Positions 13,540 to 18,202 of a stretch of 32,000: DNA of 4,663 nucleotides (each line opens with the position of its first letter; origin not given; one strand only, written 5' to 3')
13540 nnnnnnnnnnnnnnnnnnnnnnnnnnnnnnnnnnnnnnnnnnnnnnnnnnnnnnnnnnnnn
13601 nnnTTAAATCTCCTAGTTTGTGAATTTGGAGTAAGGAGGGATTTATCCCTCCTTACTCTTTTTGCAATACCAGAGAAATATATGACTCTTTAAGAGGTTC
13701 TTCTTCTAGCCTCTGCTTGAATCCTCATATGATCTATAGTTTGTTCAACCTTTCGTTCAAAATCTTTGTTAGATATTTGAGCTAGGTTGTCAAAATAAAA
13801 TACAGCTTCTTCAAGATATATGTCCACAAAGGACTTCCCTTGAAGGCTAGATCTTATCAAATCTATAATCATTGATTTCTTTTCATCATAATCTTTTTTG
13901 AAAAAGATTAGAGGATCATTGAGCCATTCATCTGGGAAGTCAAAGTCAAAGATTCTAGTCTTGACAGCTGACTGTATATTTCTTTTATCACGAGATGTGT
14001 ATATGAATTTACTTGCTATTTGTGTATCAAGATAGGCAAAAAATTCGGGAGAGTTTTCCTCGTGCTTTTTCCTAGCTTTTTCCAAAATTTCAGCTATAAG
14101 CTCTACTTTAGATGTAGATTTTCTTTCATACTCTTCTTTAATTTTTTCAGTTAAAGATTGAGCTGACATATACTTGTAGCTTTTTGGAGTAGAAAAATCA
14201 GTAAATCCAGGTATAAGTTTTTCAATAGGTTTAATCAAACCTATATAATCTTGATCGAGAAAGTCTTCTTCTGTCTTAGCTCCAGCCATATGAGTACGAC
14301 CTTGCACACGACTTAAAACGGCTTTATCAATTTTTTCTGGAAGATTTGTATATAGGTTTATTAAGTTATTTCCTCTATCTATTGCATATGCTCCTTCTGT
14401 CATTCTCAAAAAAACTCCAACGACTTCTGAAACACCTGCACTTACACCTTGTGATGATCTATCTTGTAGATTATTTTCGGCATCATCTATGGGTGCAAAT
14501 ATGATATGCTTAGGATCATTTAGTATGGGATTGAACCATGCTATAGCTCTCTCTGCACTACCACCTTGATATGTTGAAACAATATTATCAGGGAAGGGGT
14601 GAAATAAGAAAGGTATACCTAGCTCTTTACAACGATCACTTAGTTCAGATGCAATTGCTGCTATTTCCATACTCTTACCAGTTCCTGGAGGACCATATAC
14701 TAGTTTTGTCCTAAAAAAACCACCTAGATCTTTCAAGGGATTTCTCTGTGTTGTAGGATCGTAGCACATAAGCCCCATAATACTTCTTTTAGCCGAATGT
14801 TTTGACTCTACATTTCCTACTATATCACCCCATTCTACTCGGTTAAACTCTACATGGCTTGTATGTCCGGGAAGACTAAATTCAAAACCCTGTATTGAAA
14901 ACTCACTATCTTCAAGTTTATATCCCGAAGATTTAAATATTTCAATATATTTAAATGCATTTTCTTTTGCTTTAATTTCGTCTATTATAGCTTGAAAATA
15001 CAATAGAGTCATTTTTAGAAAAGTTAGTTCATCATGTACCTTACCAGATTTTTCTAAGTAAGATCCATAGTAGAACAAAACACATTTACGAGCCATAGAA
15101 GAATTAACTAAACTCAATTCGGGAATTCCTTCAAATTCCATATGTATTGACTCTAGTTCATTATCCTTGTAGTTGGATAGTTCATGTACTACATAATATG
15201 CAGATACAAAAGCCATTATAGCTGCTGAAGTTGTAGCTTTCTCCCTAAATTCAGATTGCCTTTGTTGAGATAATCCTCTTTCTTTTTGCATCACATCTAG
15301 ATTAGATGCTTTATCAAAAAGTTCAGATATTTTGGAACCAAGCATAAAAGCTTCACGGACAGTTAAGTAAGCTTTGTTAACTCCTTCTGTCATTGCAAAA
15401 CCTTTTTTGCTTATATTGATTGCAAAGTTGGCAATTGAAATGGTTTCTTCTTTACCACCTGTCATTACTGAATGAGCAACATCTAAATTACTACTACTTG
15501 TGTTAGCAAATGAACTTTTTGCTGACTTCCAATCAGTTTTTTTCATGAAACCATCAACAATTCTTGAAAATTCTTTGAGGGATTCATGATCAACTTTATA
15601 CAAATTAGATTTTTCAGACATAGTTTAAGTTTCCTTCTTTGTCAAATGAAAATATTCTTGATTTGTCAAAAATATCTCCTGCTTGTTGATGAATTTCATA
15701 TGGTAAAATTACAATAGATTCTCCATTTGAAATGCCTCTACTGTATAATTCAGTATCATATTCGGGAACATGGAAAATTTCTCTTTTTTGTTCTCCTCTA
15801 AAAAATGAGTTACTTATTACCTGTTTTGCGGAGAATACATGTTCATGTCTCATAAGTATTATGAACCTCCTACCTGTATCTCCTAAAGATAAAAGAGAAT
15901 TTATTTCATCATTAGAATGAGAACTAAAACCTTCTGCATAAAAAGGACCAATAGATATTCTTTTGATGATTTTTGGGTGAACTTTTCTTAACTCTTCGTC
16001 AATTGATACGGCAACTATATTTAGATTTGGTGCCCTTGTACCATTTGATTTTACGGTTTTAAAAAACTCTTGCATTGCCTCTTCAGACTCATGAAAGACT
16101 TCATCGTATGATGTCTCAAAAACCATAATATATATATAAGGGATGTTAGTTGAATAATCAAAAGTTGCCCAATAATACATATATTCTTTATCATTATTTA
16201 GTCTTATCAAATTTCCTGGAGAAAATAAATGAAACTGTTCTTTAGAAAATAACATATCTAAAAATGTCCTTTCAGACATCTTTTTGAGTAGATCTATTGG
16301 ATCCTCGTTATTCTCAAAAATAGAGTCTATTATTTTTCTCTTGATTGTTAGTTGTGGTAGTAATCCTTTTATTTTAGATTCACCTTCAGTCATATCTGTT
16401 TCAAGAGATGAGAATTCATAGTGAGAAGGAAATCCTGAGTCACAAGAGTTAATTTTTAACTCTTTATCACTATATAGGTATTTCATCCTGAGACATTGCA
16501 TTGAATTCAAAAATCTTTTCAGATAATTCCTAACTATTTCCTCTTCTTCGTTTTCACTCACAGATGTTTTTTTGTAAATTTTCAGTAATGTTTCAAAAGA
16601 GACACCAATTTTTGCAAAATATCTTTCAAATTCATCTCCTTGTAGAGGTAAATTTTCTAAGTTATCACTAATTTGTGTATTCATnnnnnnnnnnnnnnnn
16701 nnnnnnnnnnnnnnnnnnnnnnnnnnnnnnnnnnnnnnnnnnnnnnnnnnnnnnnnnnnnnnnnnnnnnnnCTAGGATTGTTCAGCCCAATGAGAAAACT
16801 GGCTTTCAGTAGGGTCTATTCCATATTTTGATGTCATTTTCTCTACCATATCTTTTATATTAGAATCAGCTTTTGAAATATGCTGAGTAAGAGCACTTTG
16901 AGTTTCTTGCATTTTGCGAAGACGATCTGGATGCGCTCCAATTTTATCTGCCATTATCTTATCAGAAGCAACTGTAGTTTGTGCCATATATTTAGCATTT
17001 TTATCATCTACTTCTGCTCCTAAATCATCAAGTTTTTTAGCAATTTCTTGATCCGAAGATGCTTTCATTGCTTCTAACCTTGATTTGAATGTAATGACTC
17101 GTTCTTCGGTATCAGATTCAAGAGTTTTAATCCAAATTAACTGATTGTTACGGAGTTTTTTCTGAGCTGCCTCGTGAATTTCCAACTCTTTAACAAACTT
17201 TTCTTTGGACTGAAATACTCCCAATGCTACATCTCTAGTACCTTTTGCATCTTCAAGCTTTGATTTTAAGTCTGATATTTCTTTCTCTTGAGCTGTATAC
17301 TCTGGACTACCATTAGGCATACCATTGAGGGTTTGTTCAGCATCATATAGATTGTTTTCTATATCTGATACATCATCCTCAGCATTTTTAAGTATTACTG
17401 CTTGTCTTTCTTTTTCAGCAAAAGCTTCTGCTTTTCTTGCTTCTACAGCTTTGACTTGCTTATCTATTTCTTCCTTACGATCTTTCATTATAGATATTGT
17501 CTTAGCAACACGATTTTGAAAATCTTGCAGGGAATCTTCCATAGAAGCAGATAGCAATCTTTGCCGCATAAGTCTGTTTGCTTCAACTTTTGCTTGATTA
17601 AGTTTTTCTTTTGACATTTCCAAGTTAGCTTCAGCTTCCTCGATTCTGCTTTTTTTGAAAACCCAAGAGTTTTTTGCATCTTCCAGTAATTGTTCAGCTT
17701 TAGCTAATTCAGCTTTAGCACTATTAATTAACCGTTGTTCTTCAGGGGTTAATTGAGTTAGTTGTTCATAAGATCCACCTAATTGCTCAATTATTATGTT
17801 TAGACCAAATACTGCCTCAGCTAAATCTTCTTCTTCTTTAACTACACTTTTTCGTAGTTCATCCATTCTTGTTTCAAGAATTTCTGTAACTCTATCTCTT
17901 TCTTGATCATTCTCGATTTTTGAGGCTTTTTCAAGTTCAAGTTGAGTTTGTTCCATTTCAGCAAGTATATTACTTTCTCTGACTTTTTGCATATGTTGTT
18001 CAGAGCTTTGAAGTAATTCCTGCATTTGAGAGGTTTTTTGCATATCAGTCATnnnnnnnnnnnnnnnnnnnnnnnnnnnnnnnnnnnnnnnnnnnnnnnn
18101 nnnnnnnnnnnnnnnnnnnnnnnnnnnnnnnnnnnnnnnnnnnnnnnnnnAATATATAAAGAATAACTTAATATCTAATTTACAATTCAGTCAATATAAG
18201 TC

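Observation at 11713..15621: Three operon junctions use TGA as the stop codon, which the host should read through as glycine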

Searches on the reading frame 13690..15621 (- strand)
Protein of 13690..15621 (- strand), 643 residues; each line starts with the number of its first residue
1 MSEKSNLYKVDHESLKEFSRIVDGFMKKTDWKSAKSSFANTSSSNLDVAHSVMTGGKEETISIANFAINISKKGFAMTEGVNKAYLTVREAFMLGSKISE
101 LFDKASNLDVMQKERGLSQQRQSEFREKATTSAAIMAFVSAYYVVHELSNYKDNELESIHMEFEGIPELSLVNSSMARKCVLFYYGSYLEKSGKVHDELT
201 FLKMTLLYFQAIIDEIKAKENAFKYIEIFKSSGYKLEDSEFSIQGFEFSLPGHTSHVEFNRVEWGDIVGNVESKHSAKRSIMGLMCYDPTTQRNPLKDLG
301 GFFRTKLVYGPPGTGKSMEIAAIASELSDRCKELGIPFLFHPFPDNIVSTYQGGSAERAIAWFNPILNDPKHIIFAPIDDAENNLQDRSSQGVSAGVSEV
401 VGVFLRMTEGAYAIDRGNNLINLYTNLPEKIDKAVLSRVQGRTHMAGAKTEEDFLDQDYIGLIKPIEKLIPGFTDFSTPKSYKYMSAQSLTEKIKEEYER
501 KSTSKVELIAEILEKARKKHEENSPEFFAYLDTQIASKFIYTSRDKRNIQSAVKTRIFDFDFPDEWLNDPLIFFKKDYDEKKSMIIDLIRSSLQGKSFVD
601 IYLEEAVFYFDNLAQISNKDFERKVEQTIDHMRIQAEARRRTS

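Call 6: search_protein_families(library=pfam, proteins=[window:13690-15621:-], max_evalue=0.1)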
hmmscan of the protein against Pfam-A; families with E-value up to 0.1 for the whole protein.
window:13690-15621:- (643 aa): 6 families
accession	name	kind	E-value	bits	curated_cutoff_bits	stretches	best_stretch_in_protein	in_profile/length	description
PF00004.35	AAA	-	1e-11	45.9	21.2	1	307-442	2-126/131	ATPase family associated with various cellular activities (AAA)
PF00910.28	RNA_helicase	-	0.0011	19.8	21.5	0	307-352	2-48/105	RNA helicase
PF13086.12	AAA_11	-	0.017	15.4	27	1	305-480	19-119/257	AAA domain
PF13191.12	AAA_16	-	0.019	15.9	32.6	1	307-346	28-63/167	AAA ATPase domain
PF14020.11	DUF4236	-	0.066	14.2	27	0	60-89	6-36/55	Protein of unknown function (DUF4236)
PF24883.2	NPHP3_N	-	0.08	13.6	24.8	0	308-336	27-55/164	Nephrocystin 3, N-terminal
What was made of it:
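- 13690..15621 (-): g3: 643-aa AAA+ ATPase (classic clade, Cdc48/VAT-like), stop TAA. Pfam AAA 1e-11 (call 6).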

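Call 7: search_protein_families(library=padloc, proteins=[window:13690-15621:-], max_evalue=0.1)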
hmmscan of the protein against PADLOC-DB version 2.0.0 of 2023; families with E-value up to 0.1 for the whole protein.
window:13690-15621:- (643 aa): 4 families
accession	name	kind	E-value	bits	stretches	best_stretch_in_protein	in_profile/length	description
PDLC04140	mad8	-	0.00078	17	1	307-581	31-171/314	mads_8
PDLC02196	IetA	-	0.0017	15.8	1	306-328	125-147/374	-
PDLC04232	IetA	-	0.0023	15.4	1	307-447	120-245/330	-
PDLC02195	IetA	-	0.0038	14.6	1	304-356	138-182/395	-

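Call 8: search_protein_families(library=ncbifam, proteins=[window:13690-15621:-], max_evalue=0.1)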
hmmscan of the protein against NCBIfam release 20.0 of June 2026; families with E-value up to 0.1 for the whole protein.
window:13690-15621:- (643 aa): 5 families
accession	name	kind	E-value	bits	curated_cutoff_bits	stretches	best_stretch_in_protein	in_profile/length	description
NF041006.2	cell_div_CdvC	equivalog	2.2e-07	30.1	650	1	258-445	96-270/370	cell division protein CdvC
TIGR01243.1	CDC48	subfamily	0.0002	19.8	802.65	1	304-435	213-331/733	CDC48 family AAA ATPase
NF042959.1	IteA_antiphage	equivalog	0.0014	17.9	510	1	306-328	128-150/367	anti-phage ATPase IteA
NF005992.0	PRK08116.1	subfamily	0.0035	16.5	189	1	307-365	118-175/269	hypothetical protein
TIGR03689.1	pup_AAA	equivalog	0.024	13.4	504.75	1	307-333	220-246/512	proteasome ATPase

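Call 12: find_encoding_contigs(protein=window:13690-15621:-, flank=10000, max_places=10)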
Protein window:13690-15621:- (643 aa): no gene with exactly this product is on record in the collection.

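Call 13: find_related_loci(query=window:13690-15621:-, collection=genome_contigs, flank=10000)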
Query window:13690-15621:- (643 aa) in genome_contigs; peptide patterns used: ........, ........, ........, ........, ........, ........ (x = any residue, [..] = any of these).
290 stretches matched a pattern; 2 encode a relative of the query (tblastn E <= 1e-3); 2 distinct loci.
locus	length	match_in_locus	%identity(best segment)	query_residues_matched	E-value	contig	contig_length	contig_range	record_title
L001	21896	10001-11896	42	20-643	2e-149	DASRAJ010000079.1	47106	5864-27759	MAG TPA_asm: Chitinophagales bacterium isolate SMAG_U11115 k141_3161718, whole genome shotgun sequence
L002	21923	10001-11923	41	1-638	9e-165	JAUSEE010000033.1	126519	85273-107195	MAG: Candidatus Buchananbacteria bacterium isolate E14_maxbin.167 E14_k141_354196, whole genome shotgun sequence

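Call 29: search_protein_families(library=phrogs, proteins=[window:13690-15621:-], max_evalue=0.01)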
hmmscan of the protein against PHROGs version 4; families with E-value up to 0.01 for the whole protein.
window:13690-15621:- (643 aa): 4 families
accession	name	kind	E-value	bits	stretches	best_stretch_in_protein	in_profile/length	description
phrog_3757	-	unknown function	1.3e-08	35.7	1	306-445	129-253/367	-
phrog_9172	-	unknown function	1.5e-05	25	1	306-440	110-237/509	-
phrog_7485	-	unknown function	0.00014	22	0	304-327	228-251/430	-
phrog_168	-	DNA, RNA and nucleotide metabolism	0.0049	17.6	0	307-446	46-157/314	clamp loader of DNA polymerase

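Call 32: find_related_loci(query=A1, collection=metagenome_contigs, flank=10000)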
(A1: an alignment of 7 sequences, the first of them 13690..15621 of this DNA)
Query A1 (643 aa) in metagenome_contigs; peptide patterns used: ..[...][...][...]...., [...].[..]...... (x = any residue, [..] = any of these).
600 stretches matched a pattern (row limit reached: there are more); 96 encode a relative of the query (tblastn E <= 1e-3); the best 80 are kept; 80 distinct loci.
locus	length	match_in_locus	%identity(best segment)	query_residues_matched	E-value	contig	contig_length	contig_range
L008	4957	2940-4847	40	10-638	6e-147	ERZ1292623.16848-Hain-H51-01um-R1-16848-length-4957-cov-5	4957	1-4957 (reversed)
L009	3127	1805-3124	40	1-423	1e-83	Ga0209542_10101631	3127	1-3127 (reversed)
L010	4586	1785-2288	29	262-446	6e-10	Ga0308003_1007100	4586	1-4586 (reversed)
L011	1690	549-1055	28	262-445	5e-10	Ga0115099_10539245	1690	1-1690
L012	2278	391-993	28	229-445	8e-10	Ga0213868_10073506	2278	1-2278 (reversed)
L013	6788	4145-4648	28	262-446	1e-9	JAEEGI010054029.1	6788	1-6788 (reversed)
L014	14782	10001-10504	27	262-446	4e-9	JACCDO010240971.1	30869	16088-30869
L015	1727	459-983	28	262-451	3e-9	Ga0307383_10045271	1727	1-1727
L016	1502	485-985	28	262-445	4e-9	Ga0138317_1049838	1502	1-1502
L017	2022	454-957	28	262-446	7e-9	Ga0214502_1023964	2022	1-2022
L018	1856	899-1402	26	262-446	1e-8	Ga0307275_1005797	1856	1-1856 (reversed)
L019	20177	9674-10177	28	262-446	1e-8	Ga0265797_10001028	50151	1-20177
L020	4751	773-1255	27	262-438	2e-8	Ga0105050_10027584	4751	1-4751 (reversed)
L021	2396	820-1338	30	257-445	2e-8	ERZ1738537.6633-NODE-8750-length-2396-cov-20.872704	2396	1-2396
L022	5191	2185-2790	27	262-489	3e-8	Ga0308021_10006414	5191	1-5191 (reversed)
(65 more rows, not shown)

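Call 37: search_solved_structures(query=A1, max_evalue=0.001)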
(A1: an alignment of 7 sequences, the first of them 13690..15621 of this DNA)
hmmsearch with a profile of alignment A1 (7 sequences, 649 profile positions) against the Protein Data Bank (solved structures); distinct sequences matched with E-value up to 0.001: 118 (the best 60 are shown).
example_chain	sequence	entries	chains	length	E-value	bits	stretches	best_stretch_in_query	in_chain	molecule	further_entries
5vc7_A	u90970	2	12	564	3.1e-13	52.4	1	257-438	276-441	VCP-like ATPase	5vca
6oaa_B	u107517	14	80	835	6.3e-13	51.3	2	256-438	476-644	Cell division control protein 48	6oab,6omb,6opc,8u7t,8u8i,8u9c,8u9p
8dar_A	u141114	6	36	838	6.4e-13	51.3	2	256-438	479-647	Cell division control protein 48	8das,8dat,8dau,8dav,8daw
6oa9_A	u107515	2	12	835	7.3e-13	51.1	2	256-438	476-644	Cell division control protein 48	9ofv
5g4g_A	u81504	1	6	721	8e-13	51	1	257-438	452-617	VCP-LIKE ATPASE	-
5g4f_A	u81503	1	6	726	8.2e-13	51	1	257-438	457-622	VCP-LIKE ATPASE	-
6chs_H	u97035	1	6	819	2.5e-12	49.4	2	261-437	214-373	Putative cell division control protein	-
7wd3_A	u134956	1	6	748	4.4e-11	45.2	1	309-438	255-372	ATPase family gene 2 protein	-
7nku_A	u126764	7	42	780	5e-11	45.1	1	309-438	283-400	ATPase family gene 2 protein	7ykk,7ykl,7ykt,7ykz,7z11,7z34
7wbb_A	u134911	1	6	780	5.9e-11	44.8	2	309-438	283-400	AFG2 isoform 1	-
7wub_C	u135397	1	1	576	8.1e-10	41.1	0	257-438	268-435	Transitional endoplasmic reticulum ATPase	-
7wub_D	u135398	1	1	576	8.1e-10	41.1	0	257-438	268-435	Transitional endoplasmic reticulum ATPase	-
6mck_A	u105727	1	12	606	1e-09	40.7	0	257-438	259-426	Transitional endoplasmic reticulum ATPase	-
7mdm_B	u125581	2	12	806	1.7e-09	40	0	256-438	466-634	Transitional endoplasmic reticulum ATPase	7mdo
8pqx_A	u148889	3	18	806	1.7e-09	40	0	257-438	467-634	Transitional endoplasmic reticulum ATPase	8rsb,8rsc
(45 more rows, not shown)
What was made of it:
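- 13690..15621 (-): A profile against the PDB gives VAT/Cdc48 at 3e-13 (call 37).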

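Call 51: search_protein_families(library=pfam, proteins=[L001:7323-8648:+, L001:8842-9927:+, L001:13558-14130:+, L001:14135-15694:+, L002:13873-15468:+], max_evalue=0.01)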
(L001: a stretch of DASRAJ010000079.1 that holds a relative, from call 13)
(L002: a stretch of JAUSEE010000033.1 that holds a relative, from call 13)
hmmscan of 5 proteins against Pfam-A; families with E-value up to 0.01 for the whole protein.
L001:7323-8648:+ (441 aa): 0 families

L001:8842-9927:+ (361 aa): 0 families

L001:13558-14130:+ (190 aa): 0 families

L001:14135-15694:+ (519 aa): 0 families

L002:13873-15468:+ (531 aa): 0 families

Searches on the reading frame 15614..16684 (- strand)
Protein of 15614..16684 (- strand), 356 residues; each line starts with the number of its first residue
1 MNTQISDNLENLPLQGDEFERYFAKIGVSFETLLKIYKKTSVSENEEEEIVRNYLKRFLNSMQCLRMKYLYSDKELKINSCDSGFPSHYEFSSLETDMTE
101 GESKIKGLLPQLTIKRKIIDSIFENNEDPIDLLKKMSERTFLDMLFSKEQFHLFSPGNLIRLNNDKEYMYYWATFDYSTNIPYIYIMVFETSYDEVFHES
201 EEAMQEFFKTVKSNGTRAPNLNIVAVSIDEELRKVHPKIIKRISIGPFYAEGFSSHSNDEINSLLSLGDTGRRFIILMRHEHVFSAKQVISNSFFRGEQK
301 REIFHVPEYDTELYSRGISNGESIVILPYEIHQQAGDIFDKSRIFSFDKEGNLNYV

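Call 6: search_protein_families(library=pfam, proteins=[window:15614-16684:-], max_evalue=0.1)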
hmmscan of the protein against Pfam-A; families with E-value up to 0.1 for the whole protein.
window:15614-16684:- (356 aa): 1 family
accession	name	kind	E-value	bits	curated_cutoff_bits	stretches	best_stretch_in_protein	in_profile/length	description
PF13905.12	Thioredoxin_8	-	0.0037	18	27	1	185-263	4-75/94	Thioredoxin-like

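Call 7: search_protein_families(library=padloc, proteins=[window:15614-16684:-], max_evalue=0.1)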
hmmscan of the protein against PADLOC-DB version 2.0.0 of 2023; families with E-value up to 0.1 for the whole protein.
window:15614-16684:- (356 aa): 0 families

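Call 8: search_protein_families(library=ncbifam, proteins=[window:15614-16684:-], max_evalue=0.1)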
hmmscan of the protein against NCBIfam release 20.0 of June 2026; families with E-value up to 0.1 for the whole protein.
window:15614-16684:- (356 aa): 0 families

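Call 29: search_protein_families(library=phrogs, proteins=[window:15614-16684:-], max_evalue=0.01)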
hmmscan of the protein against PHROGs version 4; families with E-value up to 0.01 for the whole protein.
window:15614-16684:- (356 aa): 0 families

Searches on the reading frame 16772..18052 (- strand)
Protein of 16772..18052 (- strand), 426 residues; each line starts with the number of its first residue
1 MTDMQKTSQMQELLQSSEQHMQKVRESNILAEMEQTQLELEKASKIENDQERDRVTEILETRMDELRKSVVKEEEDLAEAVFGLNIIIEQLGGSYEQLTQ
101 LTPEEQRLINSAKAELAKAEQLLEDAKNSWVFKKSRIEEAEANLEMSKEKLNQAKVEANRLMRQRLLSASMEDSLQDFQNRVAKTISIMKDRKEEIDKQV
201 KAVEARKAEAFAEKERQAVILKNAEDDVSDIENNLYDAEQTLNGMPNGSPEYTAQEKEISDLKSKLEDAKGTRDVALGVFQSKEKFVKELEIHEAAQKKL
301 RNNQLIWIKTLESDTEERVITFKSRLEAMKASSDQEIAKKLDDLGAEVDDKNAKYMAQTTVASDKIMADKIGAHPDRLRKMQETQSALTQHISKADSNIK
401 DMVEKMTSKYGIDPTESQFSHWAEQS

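Call 6: search_protein_families(library=pfam, proteins=[window:16772-18052:-], max_evalue=0.1)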
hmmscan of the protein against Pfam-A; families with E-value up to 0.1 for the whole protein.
window:16772-18052:- (426 aa): 0 families

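Call 7: search_protein_families(library=padloc, proteins=[window:16772-18052:-], max_evalue=0.1)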
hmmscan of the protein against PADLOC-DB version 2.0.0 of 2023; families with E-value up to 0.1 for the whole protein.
window:16772-18052:- (426 aa): 1 family
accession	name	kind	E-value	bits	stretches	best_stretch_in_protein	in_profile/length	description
PDLC00582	JetC3|JetC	-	0.0053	12.6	1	5-407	819-1217/1472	DUF3584 domain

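Call 8: search_protein_families(library=ncbifam, proteins=[window:16772-18052:-], max_evalue=0.1)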
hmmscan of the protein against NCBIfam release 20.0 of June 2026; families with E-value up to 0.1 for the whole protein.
window:16772-18052:- (426 aa): 1 family
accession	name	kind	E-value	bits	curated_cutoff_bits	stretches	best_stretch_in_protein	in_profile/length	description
TIGR01144.1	ATP_synt_b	equivalog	0.019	14.8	65.5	1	186-233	21-68/147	F0F1 ATP synthase subunit B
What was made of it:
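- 16772..18052 (-): g1: 426-aa coiled-coil protein, stop TAG, SD AAAGGAG. No family hit (calls 6-8).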

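Call 29: search_protein_families(library=phrogs, proteins=[window:16772-18052:-], max_evalue=0.01)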
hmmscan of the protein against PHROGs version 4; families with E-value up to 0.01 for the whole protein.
window:16772-18052:- (426 aa): 0 families
